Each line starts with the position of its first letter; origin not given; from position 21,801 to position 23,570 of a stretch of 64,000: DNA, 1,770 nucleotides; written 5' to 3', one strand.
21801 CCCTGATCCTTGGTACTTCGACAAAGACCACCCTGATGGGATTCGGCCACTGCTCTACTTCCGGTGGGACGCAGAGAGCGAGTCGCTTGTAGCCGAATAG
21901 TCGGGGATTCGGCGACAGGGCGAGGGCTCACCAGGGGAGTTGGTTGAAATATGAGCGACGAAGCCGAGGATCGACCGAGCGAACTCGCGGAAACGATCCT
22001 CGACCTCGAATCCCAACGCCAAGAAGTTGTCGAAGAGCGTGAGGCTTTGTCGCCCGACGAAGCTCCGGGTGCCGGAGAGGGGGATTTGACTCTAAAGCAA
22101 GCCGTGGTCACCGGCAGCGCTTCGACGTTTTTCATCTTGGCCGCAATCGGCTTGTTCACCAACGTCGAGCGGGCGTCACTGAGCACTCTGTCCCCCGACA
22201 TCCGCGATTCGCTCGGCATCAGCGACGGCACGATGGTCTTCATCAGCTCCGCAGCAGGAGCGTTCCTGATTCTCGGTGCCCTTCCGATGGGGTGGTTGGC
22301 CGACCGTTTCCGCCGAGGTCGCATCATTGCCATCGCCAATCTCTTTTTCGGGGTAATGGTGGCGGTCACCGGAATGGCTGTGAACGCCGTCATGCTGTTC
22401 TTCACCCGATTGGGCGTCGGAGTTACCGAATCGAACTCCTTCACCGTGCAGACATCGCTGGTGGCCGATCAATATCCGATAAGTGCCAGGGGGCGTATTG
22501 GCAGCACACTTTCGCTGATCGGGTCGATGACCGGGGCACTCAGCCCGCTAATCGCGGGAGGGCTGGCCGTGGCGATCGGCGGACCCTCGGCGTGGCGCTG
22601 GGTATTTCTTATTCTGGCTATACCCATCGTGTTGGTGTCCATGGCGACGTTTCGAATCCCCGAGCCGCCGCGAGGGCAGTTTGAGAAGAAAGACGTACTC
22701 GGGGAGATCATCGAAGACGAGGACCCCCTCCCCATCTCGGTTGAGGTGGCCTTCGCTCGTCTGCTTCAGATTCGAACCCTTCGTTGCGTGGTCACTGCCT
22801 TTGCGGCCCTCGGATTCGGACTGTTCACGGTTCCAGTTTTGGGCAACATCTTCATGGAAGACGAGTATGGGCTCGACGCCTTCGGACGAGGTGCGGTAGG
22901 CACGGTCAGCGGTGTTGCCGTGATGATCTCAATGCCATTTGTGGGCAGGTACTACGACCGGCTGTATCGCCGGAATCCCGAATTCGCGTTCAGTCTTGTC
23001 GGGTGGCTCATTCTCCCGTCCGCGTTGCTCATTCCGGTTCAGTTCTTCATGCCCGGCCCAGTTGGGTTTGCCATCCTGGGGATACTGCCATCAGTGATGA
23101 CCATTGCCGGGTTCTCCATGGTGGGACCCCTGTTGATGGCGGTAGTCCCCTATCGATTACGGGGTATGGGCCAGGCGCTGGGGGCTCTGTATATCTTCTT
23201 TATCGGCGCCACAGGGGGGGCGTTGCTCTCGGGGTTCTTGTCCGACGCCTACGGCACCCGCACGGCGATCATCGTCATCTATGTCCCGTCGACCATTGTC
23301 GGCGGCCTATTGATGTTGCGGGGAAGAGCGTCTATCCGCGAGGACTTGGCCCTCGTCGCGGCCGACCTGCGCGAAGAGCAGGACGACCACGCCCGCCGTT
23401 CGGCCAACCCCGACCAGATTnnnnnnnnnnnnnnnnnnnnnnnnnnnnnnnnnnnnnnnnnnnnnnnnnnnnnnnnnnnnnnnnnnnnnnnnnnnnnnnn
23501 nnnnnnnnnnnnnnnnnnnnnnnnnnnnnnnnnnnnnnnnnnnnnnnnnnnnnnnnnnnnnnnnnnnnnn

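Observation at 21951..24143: Complete 12-TM MFS permease domain fused in-frame to a LivF-type ABC ATPase inside a Liv/HAAT-like importer operon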

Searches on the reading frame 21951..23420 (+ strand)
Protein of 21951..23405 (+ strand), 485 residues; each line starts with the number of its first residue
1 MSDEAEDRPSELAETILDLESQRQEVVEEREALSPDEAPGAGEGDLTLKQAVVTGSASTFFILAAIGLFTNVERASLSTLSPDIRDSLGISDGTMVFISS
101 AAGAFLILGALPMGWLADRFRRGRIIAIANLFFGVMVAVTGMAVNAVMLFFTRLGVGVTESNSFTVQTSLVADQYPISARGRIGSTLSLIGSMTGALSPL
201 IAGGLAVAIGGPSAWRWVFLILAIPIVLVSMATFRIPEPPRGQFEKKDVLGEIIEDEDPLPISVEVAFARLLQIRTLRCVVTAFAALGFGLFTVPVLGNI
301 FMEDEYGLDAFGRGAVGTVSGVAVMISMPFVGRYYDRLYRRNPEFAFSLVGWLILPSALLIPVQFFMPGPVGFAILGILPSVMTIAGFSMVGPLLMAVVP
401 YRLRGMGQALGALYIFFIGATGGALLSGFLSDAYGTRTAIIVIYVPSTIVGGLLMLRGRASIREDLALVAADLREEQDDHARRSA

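Call 24: search_protein_representatives(protein=window:21951-23405:+)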
Query: 485 residues. Proteins with E-value up to 0.001 (for the whole library): 7429; up to 1e-10: 1613; up to 1e-30: 194. The best 150 are listed.
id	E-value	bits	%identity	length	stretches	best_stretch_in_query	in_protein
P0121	6.1e-147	506.6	53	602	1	46-483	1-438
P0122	3.7e-135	467.7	44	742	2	5-484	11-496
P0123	1.0e-125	436.6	46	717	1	10-483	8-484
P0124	6.9e-125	433.9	57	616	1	157-484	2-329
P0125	7.1e-125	433.9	70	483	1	167-453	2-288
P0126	4.6e-116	404.8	51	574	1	37-445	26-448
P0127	5.8e-101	355.0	38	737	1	2-482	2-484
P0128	4.2e-94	332.4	69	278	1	46-270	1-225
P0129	2.7e-89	316.6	54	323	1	113-369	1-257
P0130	8.2e-88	311.7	48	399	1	60-363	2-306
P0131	1.1e-83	298.0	37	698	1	42-483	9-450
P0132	1.3e-83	297.9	37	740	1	4-482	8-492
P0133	6.3e-83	295.6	46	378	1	136-485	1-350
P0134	2.3e-82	293.7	50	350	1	148-431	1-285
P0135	5.5e-82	292.5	45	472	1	12-395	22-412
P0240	6.1e-39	150.6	30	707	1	61-485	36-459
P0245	2.4e-38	148.6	28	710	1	47-483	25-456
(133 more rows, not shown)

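Call 28: find_homologous_proteins(query=P0245, max_evalue=1e-20)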
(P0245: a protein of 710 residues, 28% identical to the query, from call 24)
Query P0245 (710 aa): 231 proteins with E <= 1e-20 among 8000 candidates; the best 120 are listed.
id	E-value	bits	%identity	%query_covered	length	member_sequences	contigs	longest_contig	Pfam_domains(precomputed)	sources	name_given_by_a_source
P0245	0.0e+0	1518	100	100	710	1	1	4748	PF00005.34,PF03137.27,PF07690.22,PF13304.13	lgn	-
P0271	4.0e-273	926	63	96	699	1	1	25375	PF00005.34,PF03137.27,PF07690.22,PF13304.13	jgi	jgi:ABC-type branched-subunit amino acid transport system ATPase component/MFS family permease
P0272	4.2e-273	926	63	96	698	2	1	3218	PF00005.34,PF03137.27,PF07690.22,PF13304.13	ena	-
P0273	4.5e-273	926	63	98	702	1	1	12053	PF00005.34,PF03137.27,PF07690.22,PF13304.13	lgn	-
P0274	5.4e-273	925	63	98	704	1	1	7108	PF00005.34,PF03137.27,PF07690.22,PF13304.13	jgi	jgi:ABC-type branched-subunit amino acid transport system ATPase component/predicted MFS family arab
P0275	6.7e-272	922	62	98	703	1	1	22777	PF00005.34,PF03137.27,PF07690.22,PF13304.13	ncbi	-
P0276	5.1e-270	916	63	97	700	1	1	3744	PF00005.34,PF03137.27,PF07690.22,PF13304.13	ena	-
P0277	3.5e-269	913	62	98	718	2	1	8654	PF00005.34,PF03137.27,PF07690.22,PF13304.13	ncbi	ncbi:MAG: MFS transporter [Acidimicrobiales bacterium]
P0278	6.8e-269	912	61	97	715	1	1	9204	PF00005.34,PF03137.27,PF07690.22,PF13304.13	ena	-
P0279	2.9e-268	910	63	96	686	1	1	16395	PF00005.34,PF07690.22,PF13304.13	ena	-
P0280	4.3e-268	909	61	97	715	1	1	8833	PF00005.34,PF03137.27,PF07690.22,PF13304.13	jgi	jgi:branched-chain amino acid transport system ATP-binding protein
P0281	5.7e-265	899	62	96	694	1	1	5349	PF00005.34,PF03137.27,PF07690.22,PF13304.13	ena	-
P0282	9.4e-265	898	63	95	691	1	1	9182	PF00005.34,PF03137.27,PF07690.22,PF13304.13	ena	-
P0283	1.0e-263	895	62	95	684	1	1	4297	PF00005.34,PF03137.27,PF07690.22,PF13304.13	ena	-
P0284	1.5e-263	894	62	96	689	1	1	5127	PF00005.34,PF03137.27,PF07690.22,PF13304.13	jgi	jgi:ABC-type branched-subunit amino acid transport system ATPase component/MFS family permease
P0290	6.3e-261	886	60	97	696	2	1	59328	PF00005.34,PF03137.27,PF07690.22,PF13304.13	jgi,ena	-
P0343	6.1e-146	506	40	96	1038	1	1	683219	PF12399.15,PF13604.13,PF00005.34,PF13175.13,PF13476.13,PF13555.13,PF02463.26,PF07690.22,PF13304.13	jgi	jgi:ABC-type branched-subunit amino acid transport system ATPase component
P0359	4.9e-142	493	42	95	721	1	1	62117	PF00005.34,PF00083.31,PF07690.22,PF13304.13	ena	-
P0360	5.9e-142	492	54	61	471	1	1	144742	PF03137.27,PF07690.22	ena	-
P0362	8.1e-141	489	40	97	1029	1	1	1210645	PF12399.15,PF00005.34,PF13476.13,PF13555.13,PF02463.26,PF07690.22,PF13304.13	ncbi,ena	-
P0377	3.6e-138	480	55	59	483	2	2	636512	PF03137.27,PF07690.22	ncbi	-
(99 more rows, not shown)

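Call 30: find_encoding_contigs(protein=P0377, flank=8000, max_places=2)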
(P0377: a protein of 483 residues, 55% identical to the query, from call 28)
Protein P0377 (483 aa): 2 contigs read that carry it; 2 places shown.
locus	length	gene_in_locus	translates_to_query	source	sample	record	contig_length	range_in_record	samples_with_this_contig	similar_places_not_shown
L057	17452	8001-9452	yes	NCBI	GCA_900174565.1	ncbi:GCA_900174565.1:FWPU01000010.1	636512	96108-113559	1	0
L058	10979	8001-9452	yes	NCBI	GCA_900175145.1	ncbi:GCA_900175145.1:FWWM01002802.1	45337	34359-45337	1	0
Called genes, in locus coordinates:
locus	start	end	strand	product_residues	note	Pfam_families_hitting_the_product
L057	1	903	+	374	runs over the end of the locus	PF02771:Acyl-CoA_dh_N, PF02770:Acyl-CoA_dh_M, PF00441:Acyl-CoA_dh_1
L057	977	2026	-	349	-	PF00268:Ribonuc_red_sm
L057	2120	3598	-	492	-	PF01370:Epimerase, PF08338:DUF1731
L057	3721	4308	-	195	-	PF07963:N_methyl (weak)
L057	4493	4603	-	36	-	-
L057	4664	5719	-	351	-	PF00268:Ribonuc_red_sm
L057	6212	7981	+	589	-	PF03460:NIR_SIR_ferr, PF01077:NIR_SIR, PF03460:NIR_SIR_ferr, PF01077:NIR_SIR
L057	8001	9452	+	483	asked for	PF03137:OATP (faint), PF07690:MFS_1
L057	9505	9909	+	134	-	PF00581:Rhodanese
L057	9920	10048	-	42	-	-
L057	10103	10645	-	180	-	PF08818:DUF1801 (faint)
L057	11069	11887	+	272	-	PF02678:Pirin, PF17954:Pirin_C_2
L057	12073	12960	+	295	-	PF00106:adh_short, PF08659:KR, PF13561:adh_short_C2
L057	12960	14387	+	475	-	PF01139:RtcB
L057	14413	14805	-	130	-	PF01951:Archease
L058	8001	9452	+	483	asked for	PF03137:OATP (faint), PF07690:MFS_1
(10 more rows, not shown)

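Call 31: find_encoding_contigs(protein=P0362, flank=8000, max_places=2)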
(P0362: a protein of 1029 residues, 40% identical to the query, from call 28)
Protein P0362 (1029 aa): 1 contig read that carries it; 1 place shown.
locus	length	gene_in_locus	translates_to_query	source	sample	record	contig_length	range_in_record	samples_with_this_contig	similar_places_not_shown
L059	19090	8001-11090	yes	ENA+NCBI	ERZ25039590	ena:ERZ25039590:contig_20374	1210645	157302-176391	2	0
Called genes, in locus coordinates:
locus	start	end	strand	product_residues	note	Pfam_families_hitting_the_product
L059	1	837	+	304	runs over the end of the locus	PF00106:adh_short, PF08659:KR (faint), PF13561:adh_short_C2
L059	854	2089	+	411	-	PF04909:Amidohydro_2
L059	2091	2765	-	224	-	PF00440:TetR_N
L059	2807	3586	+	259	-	PF06314:ADC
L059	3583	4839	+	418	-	PF04909:Amidohydro_2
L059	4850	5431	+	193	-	PF13489:Methyltransf_23 (weak), PF00398:RrnaAD, PF08241:Methyltransf_11, PF08242:Methyltransf_12 (weak), PF13649:Methyltransf_25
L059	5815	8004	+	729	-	PF02653:BPD_transp_2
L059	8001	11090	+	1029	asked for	PF07690:MFS_1, PF13476:AAA_23 (faint), PF00005:ABC_tran, PF02463:SMC_N (faint), PF13555:AAA_29 (faint), PF13304:AAA_21 (weak), PF00005:ABC_tran, PF12399:BCA_ABC_TP_C (faint)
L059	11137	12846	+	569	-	-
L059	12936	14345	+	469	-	PF01120:Alpha_L_fucos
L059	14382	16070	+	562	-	PF01979:Amidohydro_1 (faint), PF07969:Amidohydro_3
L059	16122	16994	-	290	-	PF00106:adh_short, PF08659:KR, PF13561:adh_short_C2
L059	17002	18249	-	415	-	PF02771:Acyl-CoA_dh_N, PF02770:Acyl-CoA_dh_M, PF00441:Acyl-CoA_dh_1, PF08028:Acyl-CoA_dh_2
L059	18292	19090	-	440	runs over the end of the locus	PF01134:GIDA (faint), PF01266:DAO (faint), PF01494:FAD_binding_3 (faint), PF07992:Pyr_redox_2, PF13450:NAD_binding_8 (faint), PF13454:NAD_binding_9 (faint), PF00070:Pyr_redox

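Call 32: find_encoding_contigs(protein=P0360, flank=8000, max_places=2)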
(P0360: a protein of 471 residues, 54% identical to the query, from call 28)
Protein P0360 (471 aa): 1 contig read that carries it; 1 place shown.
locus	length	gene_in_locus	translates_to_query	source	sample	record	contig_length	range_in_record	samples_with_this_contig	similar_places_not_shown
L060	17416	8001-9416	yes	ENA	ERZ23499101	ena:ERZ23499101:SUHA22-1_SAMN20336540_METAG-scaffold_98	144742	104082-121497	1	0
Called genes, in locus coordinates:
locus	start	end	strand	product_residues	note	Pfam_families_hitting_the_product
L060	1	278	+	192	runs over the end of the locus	PF08241:Methyltransf_11, PF08242:Methyltransf_12 (faint), PF13649:Methyltransf_25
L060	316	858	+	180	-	PF00903:Glyoxalase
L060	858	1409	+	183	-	-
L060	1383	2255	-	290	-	-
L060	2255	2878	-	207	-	PF04542:Sigma70_r2 (weak), PF07638:Sigma70_ECF (weak), PF08281:Sigma70_r4_2, PF04545:Sigma70_r4, PF13384:HTH_23 (weak)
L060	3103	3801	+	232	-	-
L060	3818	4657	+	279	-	PF00378:ECH_1, PF16113:ECH_2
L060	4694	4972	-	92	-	-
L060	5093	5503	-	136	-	PF02502:LacAB_rpiB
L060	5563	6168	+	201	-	PF00583:Acetyltransf_1, PF13673:Acetyltransf_10, PF08445:FR47 (weak), PF13508:Acetyltransf_7 (weak)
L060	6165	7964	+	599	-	-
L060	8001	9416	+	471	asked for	PF07690:MFS_1, PF03137:OATP (weak), PF07690:MFS_1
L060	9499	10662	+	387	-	PF04909:Amidohydro_2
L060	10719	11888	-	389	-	PF00266:Aminotran_5, PF01041:DegT_DnrJ_EryC1 (faint)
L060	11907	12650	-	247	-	PF03358:FMN_red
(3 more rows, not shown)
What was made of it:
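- On Major facilitator superfamily: Free relatives at 53-60% identity to a fused homologue (P0245) stand alone in other genomic contexts (calls 28, 30, 32).
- Stand-alone MFS proteins at 53-60% identity to P0245, a fused homologue, exist outside Liv operons (calls 28, 30, 32).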

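Call 39: search_solved_structures(query=window:22080-23360:+, max_evalue=1)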
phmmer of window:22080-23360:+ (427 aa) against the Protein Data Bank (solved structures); distinct sequences matched with E-value up to 1: 16.
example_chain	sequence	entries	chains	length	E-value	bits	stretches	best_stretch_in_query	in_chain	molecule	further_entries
6e9n_A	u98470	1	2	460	7.4e-09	38.3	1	25-408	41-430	D-galactonate transport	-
4lds_A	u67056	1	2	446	8.6e-09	38.1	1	17-204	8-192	Glucose transporter GlcP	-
6e9o_B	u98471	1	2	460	2e-08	36.9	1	25-408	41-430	D-galactonate transport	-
8zar_J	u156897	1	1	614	2.9e-06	29.8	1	23-195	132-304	Multidrug export protein EmrB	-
8et6_A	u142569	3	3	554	4.9e-06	29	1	56-204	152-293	OCT1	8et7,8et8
8zal_J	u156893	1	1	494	2.1e-05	27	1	26-195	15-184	Multidrug export protein EmrB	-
8et9_A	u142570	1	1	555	2.9e-05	26.5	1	49-200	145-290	OCT2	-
8jtt_A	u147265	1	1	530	3.3e-05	26.3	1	56-204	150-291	Solute carrier family 22 member 1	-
8sc2_A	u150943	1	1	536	3.4e-05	26.3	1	56-204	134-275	Solute carrier family 22 member 1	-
8ufe_A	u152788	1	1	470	3.6e-05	26.2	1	23-210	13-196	Integral membrane efflux protein EfpA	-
8sc1_A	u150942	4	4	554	3.6e-05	26.2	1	56-204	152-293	Solute carrier family 22 member 1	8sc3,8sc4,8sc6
8jts_A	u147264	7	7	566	3.8e-05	26.1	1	56-204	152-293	Solute carrier family 22 member 1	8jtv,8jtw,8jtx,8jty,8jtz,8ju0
9vhd_B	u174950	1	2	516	5.8e-05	25.5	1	20-210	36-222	Putative MFS-type transporter EfpA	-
6e8j_A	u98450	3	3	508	0.00017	24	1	21-391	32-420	Major facilitator family transporter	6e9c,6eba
8bvr_A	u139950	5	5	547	0.0054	19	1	63-188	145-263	Solute carrier family 22 member 6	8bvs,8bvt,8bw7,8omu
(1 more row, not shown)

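Call 45: find_encoding_contigs(protein=P0290, flank=7000, max_places=1)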
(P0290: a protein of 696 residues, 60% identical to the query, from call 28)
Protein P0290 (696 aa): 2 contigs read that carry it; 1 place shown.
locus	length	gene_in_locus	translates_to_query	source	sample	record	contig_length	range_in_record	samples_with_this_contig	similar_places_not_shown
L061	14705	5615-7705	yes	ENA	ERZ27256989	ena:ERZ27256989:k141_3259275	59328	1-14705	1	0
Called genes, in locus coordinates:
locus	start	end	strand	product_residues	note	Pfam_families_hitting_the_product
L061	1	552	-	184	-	?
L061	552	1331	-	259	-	PF05721:PhyH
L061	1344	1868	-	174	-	PF00440:TetR_N, PF16925:TetR_C_13 (weak), PF13977:TetR_C_6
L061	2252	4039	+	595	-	PF00756:Esterase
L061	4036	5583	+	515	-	PF13458:Peripla_BP_6 (faint)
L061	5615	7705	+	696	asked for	PF07690:MFS_1, PF03137:OATP (weak), PF00005:ABC_tran, PF13304:AAA_21 (faint)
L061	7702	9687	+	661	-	PF02653:BPD_transp_2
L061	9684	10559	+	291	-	PF13476:AAA_23 (weak), PF00005:ABC_tran, PF13304:AAA_21 (faint), PF12399:BCA_ABC_TP_C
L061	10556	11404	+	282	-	PF05721:PhyH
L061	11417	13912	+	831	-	PF00933:Glyco_hydro_3, PF01915:Glyco_hydro_3_C, PF07691:PA14, PF14310:Fn3-like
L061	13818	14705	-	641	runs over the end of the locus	PF00664:ABC_membrane, PF00005:ABC_tran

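Call 46: find_encoding_contigs(protein=P0359, flank=7000, max_places=1)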
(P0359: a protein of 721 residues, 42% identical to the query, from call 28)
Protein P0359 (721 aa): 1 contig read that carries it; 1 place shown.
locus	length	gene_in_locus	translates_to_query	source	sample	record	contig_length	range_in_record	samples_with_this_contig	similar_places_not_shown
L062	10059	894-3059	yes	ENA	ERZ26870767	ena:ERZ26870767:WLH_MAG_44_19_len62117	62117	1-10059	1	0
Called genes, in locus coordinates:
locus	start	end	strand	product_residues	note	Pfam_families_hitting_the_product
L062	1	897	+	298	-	?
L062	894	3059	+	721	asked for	PF00083:Sugar_tr, PF07690:MFS_1, PF00005:ABC_tran, PF13304:AAA_21 (weak)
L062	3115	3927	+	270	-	PF00005:ABC_tran, PF13304:AAA_21 (faint), PF12399:BCA_ABC_TP_C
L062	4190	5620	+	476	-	PF13458:Peripla_BP_6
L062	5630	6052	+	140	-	PF03960:ArsC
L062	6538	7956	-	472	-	PF00004:AAA, PF07728:AAA_5, PF13191:AAA_16 (weak), PF22667:Lon_lid, PF05362:Lon_C, PF13541:ChlI (weak)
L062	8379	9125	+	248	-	-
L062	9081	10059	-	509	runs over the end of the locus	-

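Call 47: find_encoding_contigs(protein=P0343, flank=7000, max_places=1)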
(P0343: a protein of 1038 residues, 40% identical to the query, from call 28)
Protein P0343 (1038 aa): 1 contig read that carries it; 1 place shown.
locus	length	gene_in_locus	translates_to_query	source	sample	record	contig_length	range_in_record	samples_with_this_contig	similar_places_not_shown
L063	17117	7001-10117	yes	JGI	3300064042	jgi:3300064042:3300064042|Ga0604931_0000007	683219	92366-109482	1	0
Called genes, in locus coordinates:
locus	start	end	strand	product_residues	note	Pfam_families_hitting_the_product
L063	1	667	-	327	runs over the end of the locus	-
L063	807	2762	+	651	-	-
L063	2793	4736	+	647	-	-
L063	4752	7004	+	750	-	PF02653:BPD_transp_2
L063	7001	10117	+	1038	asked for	PF07690:MFS_1, PF00005:ABC_tran, PF02463:SMC_N (faint), PF13175:AAA_15 (faint), PF13304:AAA_21 (faint), PF13476:AAA_23 (faint), PF00005:ABC_tran, PF12399:BCA_ABC_TP_C, +2 more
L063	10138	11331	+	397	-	-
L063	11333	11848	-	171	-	PF07681:DoxX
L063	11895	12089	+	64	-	-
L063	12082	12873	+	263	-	PF00378:ECH_1, PF16113:ECH_2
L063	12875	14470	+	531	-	PF05977:MFS_3, PF07690:MFS_1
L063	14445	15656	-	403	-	PF02515:CoA_transf_3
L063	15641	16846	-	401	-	PF07690:MFS_1, PF13347:MFS_2 (faint)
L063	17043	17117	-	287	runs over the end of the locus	PF02737:3HCDH_N, PF00725:3HCDH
